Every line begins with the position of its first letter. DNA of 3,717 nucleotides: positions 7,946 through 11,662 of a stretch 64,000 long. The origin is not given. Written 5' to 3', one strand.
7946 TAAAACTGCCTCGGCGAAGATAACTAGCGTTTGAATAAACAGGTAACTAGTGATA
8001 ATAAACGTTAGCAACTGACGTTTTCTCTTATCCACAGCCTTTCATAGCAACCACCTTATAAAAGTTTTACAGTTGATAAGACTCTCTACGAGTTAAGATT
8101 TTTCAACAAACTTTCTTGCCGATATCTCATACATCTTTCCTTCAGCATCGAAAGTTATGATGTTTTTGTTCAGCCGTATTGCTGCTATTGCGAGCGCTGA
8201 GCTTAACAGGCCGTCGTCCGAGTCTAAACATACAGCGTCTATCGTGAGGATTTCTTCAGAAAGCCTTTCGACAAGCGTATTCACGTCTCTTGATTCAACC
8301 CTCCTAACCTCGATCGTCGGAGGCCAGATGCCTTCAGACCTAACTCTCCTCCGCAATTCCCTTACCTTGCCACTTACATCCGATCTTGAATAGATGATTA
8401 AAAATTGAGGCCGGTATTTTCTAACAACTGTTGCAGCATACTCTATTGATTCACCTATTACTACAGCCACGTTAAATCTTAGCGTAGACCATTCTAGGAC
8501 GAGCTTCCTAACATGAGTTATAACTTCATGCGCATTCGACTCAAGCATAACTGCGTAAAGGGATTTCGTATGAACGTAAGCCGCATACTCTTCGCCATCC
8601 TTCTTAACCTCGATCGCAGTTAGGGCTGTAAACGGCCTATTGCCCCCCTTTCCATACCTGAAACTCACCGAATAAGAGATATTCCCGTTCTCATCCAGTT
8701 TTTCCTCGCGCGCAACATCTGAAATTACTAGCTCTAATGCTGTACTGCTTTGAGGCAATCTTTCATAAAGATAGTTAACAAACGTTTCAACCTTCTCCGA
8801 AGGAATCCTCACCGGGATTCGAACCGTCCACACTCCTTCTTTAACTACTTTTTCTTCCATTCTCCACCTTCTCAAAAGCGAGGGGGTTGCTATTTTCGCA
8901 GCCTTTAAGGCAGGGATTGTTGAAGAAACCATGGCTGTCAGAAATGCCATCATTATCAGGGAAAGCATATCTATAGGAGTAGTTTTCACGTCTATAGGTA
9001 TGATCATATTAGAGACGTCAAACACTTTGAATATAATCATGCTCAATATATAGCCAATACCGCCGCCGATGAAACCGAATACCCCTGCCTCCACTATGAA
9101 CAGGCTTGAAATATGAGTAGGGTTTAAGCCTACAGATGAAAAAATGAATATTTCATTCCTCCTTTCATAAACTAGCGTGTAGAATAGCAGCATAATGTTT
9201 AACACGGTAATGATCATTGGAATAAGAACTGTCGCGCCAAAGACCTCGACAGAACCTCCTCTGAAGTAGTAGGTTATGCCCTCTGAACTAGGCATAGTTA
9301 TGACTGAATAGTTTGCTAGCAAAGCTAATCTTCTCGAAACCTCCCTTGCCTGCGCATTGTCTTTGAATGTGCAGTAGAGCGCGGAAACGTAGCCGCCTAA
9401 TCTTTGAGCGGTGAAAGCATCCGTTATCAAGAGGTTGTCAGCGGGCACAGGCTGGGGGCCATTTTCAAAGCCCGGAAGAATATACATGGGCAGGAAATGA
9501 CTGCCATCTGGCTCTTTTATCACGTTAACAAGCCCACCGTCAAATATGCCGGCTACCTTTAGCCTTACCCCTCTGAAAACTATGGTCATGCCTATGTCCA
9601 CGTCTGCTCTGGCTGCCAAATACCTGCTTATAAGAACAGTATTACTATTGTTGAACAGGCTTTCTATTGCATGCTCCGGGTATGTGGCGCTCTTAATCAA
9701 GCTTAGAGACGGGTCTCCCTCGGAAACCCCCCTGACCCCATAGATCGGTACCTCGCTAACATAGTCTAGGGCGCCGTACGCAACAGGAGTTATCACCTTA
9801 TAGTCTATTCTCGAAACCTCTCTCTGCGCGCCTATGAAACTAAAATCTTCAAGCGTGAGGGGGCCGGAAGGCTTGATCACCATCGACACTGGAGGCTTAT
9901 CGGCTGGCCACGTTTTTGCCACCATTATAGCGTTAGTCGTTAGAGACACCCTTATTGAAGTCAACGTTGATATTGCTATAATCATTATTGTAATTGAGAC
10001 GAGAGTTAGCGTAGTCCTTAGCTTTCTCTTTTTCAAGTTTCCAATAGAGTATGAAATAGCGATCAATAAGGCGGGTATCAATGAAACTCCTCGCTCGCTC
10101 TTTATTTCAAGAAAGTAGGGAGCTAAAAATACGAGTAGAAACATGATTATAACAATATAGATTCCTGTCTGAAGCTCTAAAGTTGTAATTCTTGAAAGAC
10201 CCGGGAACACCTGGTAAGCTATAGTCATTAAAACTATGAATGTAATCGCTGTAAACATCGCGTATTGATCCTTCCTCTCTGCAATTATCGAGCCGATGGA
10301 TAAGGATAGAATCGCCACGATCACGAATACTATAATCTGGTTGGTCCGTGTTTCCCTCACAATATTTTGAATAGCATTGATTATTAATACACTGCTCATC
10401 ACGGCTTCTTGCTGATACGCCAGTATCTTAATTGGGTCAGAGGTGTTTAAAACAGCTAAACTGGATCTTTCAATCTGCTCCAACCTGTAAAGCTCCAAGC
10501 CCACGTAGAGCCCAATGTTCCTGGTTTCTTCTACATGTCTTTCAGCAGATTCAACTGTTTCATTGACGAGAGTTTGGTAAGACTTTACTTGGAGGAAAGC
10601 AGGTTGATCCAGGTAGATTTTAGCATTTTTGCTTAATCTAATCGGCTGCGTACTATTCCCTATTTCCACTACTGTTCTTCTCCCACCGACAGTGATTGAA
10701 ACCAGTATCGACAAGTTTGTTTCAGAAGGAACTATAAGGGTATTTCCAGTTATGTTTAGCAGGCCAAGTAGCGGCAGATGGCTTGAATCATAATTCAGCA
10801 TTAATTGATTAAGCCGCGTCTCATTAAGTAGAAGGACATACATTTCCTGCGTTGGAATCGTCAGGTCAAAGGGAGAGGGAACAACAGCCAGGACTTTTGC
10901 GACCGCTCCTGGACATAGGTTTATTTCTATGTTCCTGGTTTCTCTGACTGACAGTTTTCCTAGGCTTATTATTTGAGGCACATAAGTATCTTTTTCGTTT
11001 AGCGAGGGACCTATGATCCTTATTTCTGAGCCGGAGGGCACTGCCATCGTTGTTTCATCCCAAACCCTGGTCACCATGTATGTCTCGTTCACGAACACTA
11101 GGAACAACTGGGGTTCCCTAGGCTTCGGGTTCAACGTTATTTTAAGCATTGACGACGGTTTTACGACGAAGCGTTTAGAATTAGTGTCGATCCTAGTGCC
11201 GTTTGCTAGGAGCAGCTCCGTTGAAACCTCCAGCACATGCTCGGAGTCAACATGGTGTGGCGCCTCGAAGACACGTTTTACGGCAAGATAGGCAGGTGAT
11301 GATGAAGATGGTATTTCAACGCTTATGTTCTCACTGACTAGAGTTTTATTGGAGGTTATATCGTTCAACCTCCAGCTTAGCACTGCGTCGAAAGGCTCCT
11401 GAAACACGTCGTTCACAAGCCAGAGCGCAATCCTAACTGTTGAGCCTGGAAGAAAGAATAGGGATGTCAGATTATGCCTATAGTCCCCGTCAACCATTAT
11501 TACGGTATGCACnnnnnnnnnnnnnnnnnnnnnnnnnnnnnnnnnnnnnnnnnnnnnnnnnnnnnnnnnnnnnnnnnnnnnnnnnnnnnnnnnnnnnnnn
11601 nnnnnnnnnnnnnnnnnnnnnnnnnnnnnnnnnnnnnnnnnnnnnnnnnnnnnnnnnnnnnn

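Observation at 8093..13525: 1810-aa single-ORF fusion of a complete GH2-like ectodomain to an orphan FtsX/MacB-type permease module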

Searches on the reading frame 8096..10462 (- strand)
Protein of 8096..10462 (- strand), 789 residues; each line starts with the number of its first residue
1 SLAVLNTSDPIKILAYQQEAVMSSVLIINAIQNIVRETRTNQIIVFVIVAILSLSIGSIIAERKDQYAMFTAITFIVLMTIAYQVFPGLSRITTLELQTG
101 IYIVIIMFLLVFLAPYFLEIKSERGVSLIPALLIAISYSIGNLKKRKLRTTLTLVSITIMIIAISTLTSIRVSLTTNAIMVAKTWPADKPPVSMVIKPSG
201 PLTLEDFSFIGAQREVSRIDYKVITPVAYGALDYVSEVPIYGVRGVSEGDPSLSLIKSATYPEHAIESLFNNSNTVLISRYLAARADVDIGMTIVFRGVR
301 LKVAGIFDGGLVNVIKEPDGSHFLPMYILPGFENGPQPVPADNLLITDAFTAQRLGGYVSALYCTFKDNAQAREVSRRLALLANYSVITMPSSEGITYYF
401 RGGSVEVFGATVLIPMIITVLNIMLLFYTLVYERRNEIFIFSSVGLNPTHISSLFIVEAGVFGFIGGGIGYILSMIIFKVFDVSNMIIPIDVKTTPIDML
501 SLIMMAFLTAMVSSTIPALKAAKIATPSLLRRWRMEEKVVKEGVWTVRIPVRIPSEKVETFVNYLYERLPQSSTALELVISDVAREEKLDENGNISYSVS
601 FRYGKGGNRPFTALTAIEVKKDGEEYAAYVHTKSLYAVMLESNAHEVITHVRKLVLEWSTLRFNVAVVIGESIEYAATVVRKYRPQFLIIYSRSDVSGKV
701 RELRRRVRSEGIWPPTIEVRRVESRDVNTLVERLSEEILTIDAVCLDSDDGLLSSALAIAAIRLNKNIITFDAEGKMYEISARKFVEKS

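Call 60: predict_structure(alignment_id=A3)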
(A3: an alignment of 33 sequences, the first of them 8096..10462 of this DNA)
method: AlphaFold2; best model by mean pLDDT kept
length: 789 residues; sequences in the alignment: 33
mean_pLDDT: 79.5   pTM: 0.47
mean pLDDT of the five models: 79.5, 77.2, 76.5, 75.8, 69.8
residues with pLDDT >= 90: 148; 70-90: 481; 50-70: 135; < 50: 25
segments of 3 or more residues with pLDDT < 50: 1-4, 118-127, 528-533
pLDDT, mean of each block of 10 residues (from residue 1): 53 61 68 71 83 85 80 88 77 73 77 56 44 72 81 88 74 70 81 88 88 89 89 92 93 91 93 94 94 94 96 86 86 79 95 93 92 91 87 87 59 81 87 75 64 85 89 83 63 73 87 86 62 51 73 70 79 65 80 80 70 82 77 73 75 70 77 85 78 85 83 75 83 86 82 88 86 78 69
secondary structure, 60 per line:
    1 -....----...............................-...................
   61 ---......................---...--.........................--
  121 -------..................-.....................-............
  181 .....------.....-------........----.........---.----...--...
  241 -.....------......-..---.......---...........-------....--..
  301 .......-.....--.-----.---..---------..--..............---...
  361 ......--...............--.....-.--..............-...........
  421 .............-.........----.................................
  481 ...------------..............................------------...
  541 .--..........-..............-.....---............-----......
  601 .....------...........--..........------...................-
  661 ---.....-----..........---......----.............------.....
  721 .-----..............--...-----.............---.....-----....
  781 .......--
elements in order (helices of 4 or more, strands of 3 or more residues): H2-5 H10-40 H42-60 H64-85 H94-118 H128-145 H147-167 E169-185 E192-196 H204-211 E216-224 E233-235 E238-240 E242-246 H253-258 H265-271 E275-279 H280-285 E293-296 E299-307 H309-313 E344-348 H349-354 E358-366 H369-383 E386-390 E395-408 H410-433 H435-443 H448-483 H496-525 E538-541 E544-553 H555-568 H570-574 E578-589 E595-605 E612-622 E625-634 H641-659 E664-668 H674-683 E687-692 H697-709 E716-721 H727-740 E743-745 H751-763 E767-771 E777-781 H782-787

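Call 62: fold_search(model_id=the predicted structure, library=pdb)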
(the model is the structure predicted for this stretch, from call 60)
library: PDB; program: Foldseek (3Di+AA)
matches with E <= 10: 1513; with E <= 0.001: 28
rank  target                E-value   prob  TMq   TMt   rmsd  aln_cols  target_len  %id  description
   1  9rlc_E                2.1e-10  1.00  0.19  0.33  19.1       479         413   14  LolCDE complex with Lpp lipoprotein (released 2026-01-21)
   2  9rld_E                8.0e-10  1.00  0.19  0.33  18.7       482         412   14  LolCDE complex with Lpp lipoprotein (released 2026-01-21)
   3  9xro_E                2.1e-09  1.00  0.17  0.32  19.4       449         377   13  LolCDE in complex with SMT-738_3 (released 2026-03-18)
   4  5gko_A                2.5e-09  1.00  0.19  0.23  16.8       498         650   15  Crystal structure of tripartite-type ABC transporter, MacB from Acinetobacter baumannii (released 2017-11-15)
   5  9rli_E                3.1e-09  1.00  0.16  0.30  19.3       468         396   13  LolCDEdelta(235-252) complex with Pal lipoprotein (released 2026-01-21)
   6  5xu1_M                3.6e-09  1.00  0.18  0.34  19.3       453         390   14  Structure of a non-canonical ABC transporter from Streptococcus pneumoniae R6 (released 2018-01-24)
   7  5nik_J                5.0e-09  1.00  0.20  0.24  18.1       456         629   17  Structure of the MacAB-TolC ABC-type tripartite multidrug efflux pump (released 2017-05-24)
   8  5lj7_B                6.3e-09  1.00  0.19  0.24  18.2       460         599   14  Structure of Aggregatibacter actinomycetemcomitans MacB bound to ATP (P21) (released 2017-11-15)
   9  7mdx_A                8.4e-09  1.00  0.18  0.34  19.9       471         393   14  LolCDE nucleotide-free (released 2021-08-11)
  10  9rld_C                9.7e-09  1.00  0.19  0.34  20.2       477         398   14  LolCDE complex with Lpp lipoprotein (released 2026-01-21)
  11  5lil_B                1.5e-08  1.00  0.19  0.24  18.5       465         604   14  Structure of Aggregatibacter actinomycetemcomitans MacB bound to ATPyS (P21) (released 2017-11-15)
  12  7arh_C                2.7e-08  1.00  0.18  0.35  20.1       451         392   14  LolCDE in complex with lipoprotein (released 2021-04-07)
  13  5xu1_S                1.3e-07  1.00  0.18  0.34  19.3       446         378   14  Structure of a non-canonical ABC transporter from Streptococcus pneumoniae R6 (released 2018-01-24)
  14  7mdx_B                3.0e-07  1.00  0.15  0.27  19.6       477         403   13  LolCDE nucleotide-free (released 2021-08-11)
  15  7v8i_C                3.3e-07  1.00  0.18  0.33  19.9       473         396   14  LolCD(E171Q)E with bound AMPPNP in nanodiscs (released 2022-08-31)
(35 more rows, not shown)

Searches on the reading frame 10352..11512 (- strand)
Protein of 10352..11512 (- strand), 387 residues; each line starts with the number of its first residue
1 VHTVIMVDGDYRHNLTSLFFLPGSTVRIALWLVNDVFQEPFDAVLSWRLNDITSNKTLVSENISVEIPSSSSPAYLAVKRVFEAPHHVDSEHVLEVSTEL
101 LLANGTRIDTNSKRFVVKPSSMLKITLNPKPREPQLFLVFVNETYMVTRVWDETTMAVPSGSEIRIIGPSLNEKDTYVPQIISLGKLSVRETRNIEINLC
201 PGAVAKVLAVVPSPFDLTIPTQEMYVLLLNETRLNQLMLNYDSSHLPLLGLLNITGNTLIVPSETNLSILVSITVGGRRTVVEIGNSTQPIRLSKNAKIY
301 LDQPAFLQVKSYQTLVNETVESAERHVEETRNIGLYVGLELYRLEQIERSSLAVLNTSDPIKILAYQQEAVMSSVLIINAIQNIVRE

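Call 26: search_protein_families(library=pfam, proteins=[window:10352-11512:-], max_evalue=10)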
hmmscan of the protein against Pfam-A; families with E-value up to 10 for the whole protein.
window:10352-11512:- (387 aa): 2 families
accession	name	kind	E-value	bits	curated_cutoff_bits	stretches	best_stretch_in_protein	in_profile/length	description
PF17786.7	Mannosidase_ig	-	0.00049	21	23.4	1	28-112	3-83/91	Mannosidase Ig/CBM-like domain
PF22051.1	GndA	-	0.065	13.5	28.8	0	350-381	16-50/54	Protein GndA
